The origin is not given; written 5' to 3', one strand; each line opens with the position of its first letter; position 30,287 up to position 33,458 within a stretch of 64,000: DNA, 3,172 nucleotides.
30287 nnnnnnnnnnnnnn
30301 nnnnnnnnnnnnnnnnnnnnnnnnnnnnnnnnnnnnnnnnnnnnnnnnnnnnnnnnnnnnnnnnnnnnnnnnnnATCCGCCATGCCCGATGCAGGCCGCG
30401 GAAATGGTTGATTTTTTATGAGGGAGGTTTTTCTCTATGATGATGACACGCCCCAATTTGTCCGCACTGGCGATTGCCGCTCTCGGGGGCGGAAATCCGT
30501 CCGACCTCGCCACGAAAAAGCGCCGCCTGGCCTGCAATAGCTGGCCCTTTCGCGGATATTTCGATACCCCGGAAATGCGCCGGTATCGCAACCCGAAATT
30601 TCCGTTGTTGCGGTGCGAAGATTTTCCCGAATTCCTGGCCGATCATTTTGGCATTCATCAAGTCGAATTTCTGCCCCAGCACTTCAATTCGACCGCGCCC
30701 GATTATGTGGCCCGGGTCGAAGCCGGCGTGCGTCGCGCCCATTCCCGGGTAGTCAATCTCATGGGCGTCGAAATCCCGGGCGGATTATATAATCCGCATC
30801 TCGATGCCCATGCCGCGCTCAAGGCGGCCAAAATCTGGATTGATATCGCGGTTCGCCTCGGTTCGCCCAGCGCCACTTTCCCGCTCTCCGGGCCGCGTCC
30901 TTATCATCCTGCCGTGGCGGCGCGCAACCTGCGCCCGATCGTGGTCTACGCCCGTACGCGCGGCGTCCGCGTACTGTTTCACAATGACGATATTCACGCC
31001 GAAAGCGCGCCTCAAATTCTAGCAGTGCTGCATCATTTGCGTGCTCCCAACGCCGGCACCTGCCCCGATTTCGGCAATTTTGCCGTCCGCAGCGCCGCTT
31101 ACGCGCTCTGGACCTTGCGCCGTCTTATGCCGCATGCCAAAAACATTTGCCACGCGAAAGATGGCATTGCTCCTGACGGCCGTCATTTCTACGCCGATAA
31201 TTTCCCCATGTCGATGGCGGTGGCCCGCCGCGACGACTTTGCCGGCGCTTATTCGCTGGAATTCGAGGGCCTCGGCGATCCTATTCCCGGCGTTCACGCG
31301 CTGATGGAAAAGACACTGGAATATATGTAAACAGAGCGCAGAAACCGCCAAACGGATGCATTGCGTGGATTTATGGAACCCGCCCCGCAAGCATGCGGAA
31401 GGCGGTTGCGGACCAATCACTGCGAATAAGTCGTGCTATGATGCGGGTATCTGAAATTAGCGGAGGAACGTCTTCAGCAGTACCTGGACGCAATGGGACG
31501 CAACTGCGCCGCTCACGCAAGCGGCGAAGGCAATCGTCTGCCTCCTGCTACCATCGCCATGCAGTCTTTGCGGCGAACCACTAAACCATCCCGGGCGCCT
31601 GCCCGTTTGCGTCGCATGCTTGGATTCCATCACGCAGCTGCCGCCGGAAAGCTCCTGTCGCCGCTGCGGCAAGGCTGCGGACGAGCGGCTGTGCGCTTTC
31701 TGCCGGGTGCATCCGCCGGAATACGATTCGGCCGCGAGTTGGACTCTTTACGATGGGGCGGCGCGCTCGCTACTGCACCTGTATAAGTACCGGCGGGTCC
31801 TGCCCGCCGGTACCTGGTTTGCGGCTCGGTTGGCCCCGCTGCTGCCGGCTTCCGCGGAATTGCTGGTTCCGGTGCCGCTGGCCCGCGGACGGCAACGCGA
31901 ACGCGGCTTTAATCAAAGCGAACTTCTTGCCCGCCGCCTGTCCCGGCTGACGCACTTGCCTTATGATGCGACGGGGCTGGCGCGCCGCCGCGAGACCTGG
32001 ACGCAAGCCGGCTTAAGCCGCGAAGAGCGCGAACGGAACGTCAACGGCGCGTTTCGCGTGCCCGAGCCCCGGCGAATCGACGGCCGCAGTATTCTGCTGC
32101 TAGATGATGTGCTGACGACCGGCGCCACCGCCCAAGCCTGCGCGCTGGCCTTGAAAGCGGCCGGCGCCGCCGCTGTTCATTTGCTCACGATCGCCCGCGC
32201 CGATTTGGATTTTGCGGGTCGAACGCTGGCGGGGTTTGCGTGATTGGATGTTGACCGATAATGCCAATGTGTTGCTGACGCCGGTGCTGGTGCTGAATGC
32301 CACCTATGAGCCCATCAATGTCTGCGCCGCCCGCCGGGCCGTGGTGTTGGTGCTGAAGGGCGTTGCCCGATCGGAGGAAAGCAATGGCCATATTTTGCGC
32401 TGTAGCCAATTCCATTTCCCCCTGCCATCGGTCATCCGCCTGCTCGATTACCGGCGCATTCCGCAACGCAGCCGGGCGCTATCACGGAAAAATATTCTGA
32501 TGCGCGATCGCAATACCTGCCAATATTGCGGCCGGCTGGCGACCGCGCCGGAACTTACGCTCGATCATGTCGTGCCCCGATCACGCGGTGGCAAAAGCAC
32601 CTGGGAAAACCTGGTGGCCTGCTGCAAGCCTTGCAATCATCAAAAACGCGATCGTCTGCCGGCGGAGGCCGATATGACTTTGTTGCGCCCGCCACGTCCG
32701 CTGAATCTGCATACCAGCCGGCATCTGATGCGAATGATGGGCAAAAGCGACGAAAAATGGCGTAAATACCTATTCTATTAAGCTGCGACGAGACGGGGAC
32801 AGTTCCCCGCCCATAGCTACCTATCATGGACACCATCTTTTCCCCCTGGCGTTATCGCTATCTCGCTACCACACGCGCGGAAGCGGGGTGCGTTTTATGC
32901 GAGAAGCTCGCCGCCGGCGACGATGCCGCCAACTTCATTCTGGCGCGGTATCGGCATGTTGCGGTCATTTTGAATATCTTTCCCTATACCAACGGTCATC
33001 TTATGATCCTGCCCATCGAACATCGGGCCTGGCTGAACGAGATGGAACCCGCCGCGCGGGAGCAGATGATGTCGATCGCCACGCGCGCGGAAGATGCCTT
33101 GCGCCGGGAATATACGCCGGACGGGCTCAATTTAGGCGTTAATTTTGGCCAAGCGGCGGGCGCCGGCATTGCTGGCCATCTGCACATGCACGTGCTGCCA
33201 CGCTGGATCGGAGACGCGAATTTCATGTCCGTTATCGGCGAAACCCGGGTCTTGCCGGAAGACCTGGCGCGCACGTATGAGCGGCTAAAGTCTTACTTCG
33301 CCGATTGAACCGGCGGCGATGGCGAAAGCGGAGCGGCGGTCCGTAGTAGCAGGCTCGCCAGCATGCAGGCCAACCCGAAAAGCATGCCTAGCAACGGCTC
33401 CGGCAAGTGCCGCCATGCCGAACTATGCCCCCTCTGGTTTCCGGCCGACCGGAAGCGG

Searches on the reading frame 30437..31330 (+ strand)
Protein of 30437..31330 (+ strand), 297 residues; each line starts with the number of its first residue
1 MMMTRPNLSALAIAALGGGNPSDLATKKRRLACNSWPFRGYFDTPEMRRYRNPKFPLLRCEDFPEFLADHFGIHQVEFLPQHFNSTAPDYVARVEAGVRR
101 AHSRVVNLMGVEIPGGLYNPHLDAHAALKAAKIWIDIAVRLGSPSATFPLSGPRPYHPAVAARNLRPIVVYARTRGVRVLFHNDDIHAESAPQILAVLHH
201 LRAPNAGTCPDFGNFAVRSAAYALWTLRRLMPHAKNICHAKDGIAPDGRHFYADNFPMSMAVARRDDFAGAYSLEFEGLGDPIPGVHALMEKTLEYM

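Call 81: search_protein_families(library=pfam, proteins=[window:30437-31330:+], max_evalue=0.00001)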
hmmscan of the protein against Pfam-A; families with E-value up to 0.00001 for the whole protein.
window:30437-31330:+ (297 aa): 1 family
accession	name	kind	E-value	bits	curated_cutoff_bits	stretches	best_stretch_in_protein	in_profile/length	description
PF01261.30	AP_endonuc_2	-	1.5e-11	44.9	31.1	1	70-278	6-231/249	Xylose isomerase-like TIM barrel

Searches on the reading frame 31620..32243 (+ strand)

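Call 81: search_protein_families(library=pfam, proteins=[window:31620-32243:+], max_evalue=0.00001)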
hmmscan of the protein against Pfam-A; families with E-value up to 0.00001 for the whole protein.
window:31620-32243:+ (207 aa): 0 families

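Call 83: search_protein_families(library=ncbifam, proteins=[window:31620-32243:+], max_evalue=0.01)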
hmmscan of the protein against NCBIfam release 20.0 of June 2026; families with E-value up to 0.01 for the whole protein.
window:31620-32243:+ (207 aa): 17 families
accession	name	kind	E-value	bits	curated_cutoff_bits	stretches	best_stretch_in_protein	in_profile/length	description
NF008616.0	PRK11595.1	equivalog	5.3e-29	101.3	304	1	11-193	35-225/227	DNA utilization protein GntX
TIGR00201.1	comF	subfamily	2.7e-28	99.2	233.55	1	13-193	1-190/190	ComF family protein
NF003545.0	PRK05205.1-1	equivalog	5.2e-05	22.8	140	1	119-179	61-113/171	bifunctional pyr operon transcriptional regulator/uracil phosphoribosyltransferase PyrR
NF005537.0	PRK07199.1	subfamily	0.00013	21.1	322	1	139-189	195-245/301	ribose-phosphate diphosphokinase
NF003549.0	PRK05205.1-5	equivalog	0.0002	20.9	138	1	94-190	42-135/182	bifunctional pyr operon transcriptional regulator/uracil phosphoribosyltransferase PyrR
NF006605.0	PRK09162.1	equivalog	0.0003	20.2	181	1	151-191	94-134/183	hypoxanthine-guanine phosphoribosyltransferase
NF002636.0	PRK02304.1-5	equivalog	0.00038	20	125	1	154-191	116-153/176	adenine phosphoribosyltransferase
NF001097.0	PRK00129.1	equivalog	0.00048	19.9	114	1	130-193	100-162/209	uracil phosphoribosyltransferase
TIGR01251.1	ribP_PPkin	subfamily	0.00059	18.8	113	1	152-188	207-243/309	ribose-phosphate diphosphokinase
NF002095.0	PRK00934.1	equivalog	0.00071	18.8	296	1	153-190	203-240/287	ribose-phosphate diphosphokinase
NF005592.0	PRK07322.1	subfamily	0.00091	18.6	143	1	151-193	116-158/180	adenine phosphoribosyltransferase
NF002620.0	PRK02277.1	subfamily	0.0011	18.6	115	1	150-191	136-177/201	orotate phosphoribosyltransferase-like protein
NF002635.0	PRK02304.1-4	subfamily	0.0023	17.5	146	1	155-191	115-151/188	adenine phosphoribosyltransferase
NF040646.1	HPT_Archaea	equivalog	0.0049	16.5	200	1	155-191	114-150/184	hypoxanthine/guanine phosphoribosyltransferase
TIGR01367.1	pyrE_Therm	equivalog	0.0051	16.4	150.25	1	154-192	104-142/187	orotate phosphoribosyltransferase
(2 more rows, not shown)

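Call 84: search_protein_families(library=pfam, proteins=[window:31620-32243:+], max_evalue=1)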
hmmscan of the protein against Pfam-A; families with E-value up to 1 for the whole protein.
window:31620-32243:+ (207 aa): 2 families
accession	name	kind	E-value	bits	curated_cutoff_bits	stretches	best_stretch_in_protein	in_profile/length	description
PF00156.33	Pribosyltran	-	1.5e-05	24.8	26.3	1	136-192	79-124/158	Phosphoribosyl transferase domain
PF14681.12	UPRTase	-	0.0069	16.3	27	1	130-187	96-154/206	Uracil phosphoribosyltransferase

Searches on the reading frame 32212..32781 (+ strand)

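Call 81: search_protein_families(library=pfam, proteins=[window:32212-32781:+], max_evalue=0.00001)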
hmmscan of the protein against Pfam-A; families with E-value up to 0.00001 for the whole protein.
window:32212-32781:+ (189 aa): 3 families
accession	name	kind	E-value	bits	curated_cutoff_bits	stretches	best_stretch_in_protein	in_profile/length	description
PF14279.12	HNH_5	-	9.8e-17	61.1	27.5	1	103-157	1-55/56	HNH endonuclease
PF01844.29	HNH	-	3.9e-14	53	21.4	1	103-148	1-47/47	HNH endonuclease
PF13395.12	HNH_4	-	6.7e-07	29.6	22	1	104-150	2-53/54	HNH endonuclease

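Call 83: search_protein_families(library=ncbifam, proteins=[window:32212-32781:+], max_evalue=0.01)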
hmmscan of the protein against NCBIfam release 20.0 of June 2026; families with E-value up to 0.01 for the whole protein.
window:32212-32781:+ (189 aa): 6 families
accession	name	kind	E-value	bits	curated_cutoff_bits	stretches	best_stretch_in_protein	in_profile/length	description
NF040563.1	guided_IscB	equivalog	9.1e-15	54.6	175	1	79-148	172-238/314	RNA-guided endonuclease IscB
NF049971.1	CRISPR_Cas9d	exception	1.7e-14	53.5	375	1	87-152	531-600/986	type II CRISPR RNA-guided endonuclease Cas9d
TIGR01865.2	cas_Csn1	equivalog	0.00011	20.7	100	1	112-154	591-633/1070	type II CRISPR RNA-guided endonuclease Cas9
TIGR02646.1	TIGR02646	subfamily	0.00013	22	52.15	1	83-144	7-70/144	retron system putative HNH endonuclease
NF038221.1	IcmJ_DotN_IVB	equivalog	0.0021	17.6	100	1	73-111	16-53/205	type IVB secretion system protein IcmJDotN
NF058586.1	HNHNucHlpB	equivalog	0.0024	18.2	130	1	100-145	6-47/99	HNH nuclease-like protein HlpB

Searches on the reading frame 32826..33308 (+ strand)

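Call 83: search_protein_families(library=ncbifam, proteins=[window:32826-33308:+], max_evalue=0.01)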
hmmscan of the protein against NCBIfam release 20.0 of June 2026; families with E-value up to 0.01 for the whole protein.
window:32826-33308:+ (160 aa): 2 families
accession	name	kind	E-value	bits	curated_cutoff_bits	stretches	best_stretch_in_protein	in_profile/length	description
NF052622.1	ATPAdlTfActino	equivalog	2.7e-36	124.7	290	1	3-154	14-170/176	ATP adenylyltransferase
NF045834.1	M_plasma_HinT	exception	1.1e-07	32.6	130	1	43-125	19-100/102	histidine triad protein HinT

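Call 84: search_protein_families(library=pfam, proteins=[window:32826-33308:+], max_evalue=1)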
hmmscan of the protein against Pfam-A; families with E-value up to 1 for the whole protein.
window:32826-33308:+ (160 aa): 3 families
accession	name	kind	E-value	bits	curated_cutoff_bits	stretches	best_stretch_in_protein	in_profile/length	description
PF01230.28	HIT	-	9.1e-16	58.7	21.5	1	38-126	8-95/98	HIT domain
PF11969.13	DcpS_C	-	5.6e-06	27.2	24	1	26-124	5-100/114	Scavenger mRNA decapping enzyme C-term binding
PF04677.20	CwfJ_C_1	-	0.052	13.9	21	1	44-82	34-72/122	Protein similar to CwfJ C-terminus 1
